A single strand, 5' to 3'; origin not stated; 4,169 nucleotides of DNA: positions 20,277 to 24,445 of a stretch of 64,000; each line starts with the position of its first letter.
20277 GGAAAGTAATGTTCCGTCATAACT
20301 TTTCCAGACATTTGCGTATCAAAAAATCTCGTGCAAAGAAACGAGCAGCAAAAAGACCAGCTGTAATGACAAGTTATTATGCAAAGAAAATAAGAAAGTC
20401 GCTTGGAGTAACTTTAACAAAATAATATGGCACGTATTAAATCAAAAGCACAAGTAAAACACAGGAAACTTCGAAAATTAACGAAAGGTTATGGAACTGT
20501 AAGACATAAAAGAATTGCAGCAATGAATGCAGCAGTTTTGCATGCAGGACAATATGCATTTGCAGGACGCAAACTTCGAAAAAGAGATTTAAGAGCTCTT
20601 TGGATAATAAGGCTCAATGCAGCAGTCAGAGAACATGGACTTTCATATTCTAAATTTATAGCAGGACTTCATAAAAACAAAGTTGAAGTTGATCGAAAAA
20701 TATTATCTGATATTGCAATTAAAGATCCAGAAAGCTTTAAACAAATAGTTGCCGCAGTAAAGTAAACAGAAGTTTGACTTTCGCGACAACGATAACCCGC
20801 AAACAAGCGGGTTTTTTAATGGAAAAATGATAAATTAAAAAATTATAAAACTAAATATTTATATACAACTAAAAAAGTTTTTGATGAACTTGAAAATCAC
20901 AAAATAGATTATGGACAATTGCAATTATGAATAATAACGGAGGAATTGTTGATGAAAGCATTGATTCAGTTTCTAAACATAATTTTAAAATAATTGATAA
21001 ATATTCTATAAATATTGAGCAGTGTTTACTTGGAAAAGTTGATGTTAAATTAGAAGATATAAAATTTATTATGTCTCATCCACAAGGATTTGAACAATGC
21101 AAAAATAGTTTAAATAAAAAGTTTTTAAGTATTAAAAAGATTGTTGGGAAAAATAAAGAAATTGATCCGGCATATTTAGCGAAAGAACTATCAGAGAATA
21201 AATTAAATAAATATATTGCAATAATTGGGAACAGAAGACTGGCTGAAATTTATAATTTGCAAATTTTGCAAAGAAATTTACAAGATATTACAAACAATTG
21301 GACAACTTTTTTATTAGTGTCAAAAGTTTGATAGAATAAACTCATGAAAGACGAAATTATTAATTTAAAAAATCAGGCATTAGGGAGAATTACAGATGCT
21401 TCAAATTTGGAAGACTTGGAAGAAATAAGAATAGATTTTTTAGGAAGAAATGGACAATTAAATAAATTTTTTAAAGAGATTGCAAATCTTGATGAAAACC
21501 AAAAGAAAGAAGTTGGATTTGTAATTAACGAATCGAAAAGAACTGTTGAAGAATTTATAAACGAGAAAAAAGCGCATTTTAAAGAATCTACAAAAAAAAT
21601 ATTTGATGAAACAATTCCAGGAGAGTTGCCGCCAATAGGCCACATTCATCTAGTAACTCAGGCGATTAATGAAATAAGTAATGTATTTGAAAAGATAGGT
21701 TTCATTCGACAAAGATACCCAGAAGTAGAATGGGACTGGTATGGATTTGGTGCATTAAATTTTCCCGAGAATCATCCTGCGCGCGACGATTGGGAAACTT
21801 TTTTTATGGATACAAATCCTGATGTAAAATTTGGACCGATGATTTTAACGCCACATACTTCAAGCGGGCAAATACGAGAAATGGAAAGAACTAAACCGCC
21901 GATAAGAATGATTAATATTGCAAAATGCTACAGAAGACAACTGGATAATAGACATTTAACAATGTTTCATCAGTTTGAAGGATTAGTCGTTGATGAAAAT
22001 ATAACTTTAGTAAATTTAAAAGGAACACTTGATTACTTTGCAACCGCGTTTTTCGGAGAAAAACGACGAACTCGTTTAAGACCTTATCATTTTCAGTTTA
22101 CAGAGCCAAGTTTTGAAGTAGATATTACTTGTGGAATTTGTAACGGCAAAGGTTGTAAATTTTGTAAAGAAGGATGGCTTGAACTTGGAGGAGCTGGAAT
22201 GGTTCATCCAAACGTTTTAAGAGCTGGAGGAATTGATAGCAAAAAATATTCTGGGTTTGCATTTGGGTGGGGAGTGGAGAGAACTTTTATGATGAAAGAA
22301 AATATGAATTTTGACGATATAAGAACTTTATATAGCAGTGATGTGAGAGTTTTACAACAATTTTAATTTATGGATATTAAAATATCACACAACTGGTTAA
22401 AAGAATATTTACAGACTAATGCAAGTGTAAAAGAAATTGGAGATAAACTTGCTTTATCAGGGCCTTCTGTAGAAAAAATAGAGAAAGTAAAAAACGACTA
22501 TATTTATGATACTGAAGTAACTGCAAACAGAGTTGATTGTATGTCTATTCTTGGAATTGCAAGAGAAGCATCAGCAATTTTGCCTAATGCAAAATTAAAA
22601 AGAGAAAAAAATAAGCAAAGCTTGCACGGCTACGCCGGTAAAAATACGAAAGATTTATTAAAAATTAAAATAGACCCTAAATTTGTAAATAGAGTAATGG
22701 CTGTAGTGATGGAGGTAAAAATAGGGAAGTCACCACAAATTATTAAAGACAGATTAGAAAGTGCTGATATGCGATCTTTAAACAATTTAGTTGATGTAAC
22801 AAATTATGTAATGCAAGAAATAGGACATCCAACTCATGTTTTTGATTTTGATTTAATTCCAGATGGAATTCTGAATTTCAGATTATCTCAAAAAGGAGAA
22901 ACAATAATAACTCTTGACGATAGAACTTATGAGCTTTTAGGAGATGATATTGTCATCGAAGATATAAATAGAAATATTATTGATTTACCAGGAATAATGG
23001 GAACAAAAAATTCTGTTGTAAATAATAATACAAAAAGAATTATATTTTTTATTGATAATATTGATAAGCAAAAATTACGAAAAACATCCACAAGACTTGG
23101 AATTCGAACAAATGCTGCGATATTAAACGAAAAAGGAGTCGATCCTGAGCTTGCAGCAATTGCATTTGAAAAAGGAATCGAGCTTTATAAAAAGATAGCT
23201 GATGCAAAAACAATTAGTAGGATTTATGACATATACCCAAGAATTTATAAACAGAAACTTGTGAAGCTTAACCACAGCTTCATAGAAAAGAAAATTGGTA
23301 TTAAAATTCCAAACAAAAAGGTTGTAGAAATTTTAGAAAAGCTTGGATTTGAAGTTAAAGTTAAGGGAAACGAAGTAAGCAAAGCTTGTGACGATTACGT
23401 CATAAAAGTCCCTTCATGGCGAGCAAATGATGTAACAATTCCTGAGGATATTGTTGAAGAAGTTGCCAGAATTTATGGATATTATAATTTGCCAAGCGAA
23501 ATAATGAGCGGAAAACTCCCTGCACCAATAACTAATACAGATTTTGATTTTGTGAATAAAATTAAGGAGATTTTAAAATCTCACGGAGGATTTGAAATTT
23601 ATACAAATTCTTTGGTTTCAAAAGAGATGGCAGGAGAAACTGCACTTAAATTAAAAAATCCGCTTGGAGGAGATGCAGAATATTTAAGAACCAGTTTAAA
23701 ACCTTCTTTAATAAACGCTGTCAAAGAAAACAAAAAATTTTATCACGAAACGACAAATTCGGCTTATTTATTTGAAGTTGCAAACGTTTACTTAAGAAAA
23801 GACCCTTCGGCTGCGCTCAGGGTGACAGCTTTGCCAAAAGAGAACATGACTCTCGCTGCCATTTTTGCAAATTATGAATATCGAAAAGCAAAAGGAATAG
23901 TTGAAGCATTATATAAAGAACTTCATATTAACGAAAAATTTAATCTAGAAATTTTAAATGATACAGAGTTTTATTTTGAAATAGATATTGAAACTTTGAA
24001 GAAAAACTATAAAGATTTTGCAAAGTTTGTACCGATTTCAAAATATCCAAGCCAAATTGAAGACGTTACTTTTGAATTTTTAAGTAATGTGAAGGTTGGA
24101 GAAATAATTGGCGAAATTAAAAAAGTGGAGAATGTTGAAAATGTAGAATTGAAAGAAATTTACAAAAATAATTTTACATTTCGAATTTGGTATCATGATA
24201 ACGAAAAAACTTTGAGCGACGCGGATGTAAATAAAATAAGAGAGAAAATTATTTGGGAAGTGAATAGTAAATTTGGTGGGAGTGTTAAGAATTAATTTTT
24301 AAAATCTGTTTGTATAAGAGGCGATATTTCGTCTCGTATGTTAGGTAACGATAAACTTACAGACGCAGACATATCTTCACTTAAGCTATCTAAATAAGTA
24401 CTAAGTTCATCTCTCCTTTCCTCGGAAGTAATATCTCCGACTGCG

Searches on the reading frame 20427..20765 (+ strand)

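Call 45: search_protein_families(library=pfam, proteins=[window:20427-20765:+], max_evalue=0.001)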
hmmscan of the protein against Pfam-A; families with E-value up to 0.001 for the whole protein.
window:20427-20765:+ (112 aa): 1 family
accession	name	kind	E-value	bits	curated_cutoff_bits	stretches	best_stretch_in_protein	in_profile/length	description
PF00453.23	Ribosomal_L20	-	4.6e-35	120.4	30.8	1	6-107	6-107/107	Ribosomal protein L20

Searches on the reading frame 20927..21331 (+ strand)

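Call 45: search_protein_families(library=pfam, proteins=[window:20927-21331:+], max_evalue=0.001)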
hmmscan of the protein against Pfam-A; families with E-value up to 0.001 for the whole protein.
window:20927-21331:+ (134 aa): 2 families
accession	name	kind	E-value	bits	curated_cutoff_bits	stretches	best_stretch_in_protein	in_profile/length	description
PF00800.23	PDT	-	1.9e-26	93.4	25.2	1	2-133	52-178/181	Prephenate dehydratase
PF00772.26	DnaB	-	0.0001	22.7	23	1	25-120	3-96/103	DnaB-like helicase N terminal domain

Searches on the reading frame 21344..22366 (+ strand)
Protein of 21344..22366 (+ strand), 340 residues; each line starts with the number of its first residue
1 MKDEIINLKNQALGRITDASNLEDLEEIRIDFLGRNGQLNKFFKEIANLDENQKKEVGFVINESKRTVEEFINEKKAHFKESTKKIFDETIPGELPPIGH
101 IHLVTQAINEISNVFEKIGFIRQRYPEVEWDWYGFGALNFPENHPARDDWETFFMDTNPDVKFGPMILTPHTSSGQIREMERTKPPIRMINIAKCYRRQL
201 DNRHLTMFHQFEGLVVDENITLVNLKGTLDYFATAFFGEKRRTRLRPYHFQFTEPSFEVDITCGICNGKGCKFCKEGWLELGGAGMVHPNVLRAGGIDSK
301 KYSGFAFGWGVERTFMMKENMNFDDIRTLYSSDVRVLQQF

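Call 45: search_protein_families(library=pfam, proteins=[window:21344-22366:+], max_evalue=0.001)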
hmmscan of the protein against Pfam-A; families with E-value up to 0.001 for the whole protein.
window:21344-22366:+ (340 aa): 2 families
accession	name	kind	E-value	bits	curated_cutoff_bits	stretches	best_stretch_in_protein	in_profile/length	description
PF01409.25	tRNA-synt_2d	-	1.6e-78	264.1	19.8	1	88-340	3-246/246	tRNA synthetases class II core domain (F)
PF02912.23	Phe_tRNA-synt_N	-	1.8e-17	63.4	22.3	1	20-82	1-63/69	Aminoacyl tRNA synthetase class II, N-terminal domain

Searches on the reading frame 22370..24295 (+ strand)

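Call 45: search_protein_families(library=pfam, proteins=[window:22370-24295:+], max_evalue=0.001)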
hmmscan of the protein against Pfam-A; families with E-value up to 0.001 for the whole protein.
window:22370-24295:+ (641 aa): 4 families
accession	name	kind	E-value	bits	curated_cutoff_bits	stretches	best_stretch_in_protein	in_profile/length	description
PF03483.22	B3_4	-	8.4e-46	156.2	29.3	1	110-277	7-173/174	B3/4 domain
PF03484.21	B5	-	4.7e-21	75.2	28.6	1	298-371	1-67/67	tRNA synthetase B5 domain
PF17759.6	tRNA_synthFbeta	-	2.5e-18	66.8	22.4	1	374-534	1-171/214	Phenylalanyl tRNA synthetase beta chain CLM domain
PF03147.19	FDX-ACB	-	3e-11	44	31.1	1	557-639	1-93/94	Ferredoxin-fold anticodon binding domain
